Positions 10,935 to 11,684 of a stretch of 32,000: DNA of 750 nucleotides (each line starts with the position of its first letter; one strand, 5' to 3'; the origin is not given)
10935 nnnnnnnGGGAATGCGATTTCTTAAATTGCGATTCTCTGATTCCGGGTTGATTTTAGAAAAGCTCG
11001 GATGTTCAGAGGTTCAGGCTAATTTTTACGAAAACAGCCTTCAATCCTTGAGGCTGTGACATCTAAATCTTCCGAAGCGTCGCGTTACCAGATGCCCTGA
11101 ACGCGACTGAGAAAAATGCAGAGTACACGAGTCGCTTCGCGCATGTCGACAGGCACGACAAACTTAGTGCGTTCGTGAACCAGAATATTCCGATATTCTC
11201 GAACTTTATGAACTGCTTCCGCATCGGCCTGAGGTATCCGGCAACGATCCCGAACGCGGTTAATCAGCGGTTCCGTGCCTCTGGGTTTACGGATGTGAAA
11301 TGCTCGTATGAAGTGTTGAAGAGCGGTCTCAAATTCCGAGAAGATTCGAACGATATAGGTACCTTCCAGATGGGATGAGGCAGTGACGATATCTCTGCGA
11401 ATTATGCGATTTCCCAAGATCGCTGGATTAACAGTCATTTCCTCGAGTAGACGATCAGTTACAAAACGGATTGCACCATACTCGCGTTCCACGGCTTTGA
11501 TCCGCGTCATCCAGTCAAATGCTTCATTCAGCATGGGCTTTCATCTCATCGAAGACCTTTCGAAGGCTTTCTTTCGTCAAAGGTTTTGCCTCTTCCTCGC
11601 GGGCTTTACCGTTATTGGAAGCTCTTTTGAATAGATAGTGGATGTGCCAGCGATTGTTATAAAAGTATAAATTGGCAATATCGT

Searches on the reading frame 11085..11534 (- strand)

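Call 56: search_protein_families(library=pfam, proteins=[window:11085-11534:-], max_evalue=0.001)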
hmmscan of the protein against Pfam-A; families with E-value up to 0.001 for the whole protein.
window:11085-11534:- (149 aa): 1 family
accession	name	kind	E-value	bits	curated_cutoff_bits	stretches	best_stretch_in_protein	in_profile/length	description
PF01934.22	HepT-like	-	0.00058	20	23.5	0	73-121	46-93/120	Ribonuclease HepT-like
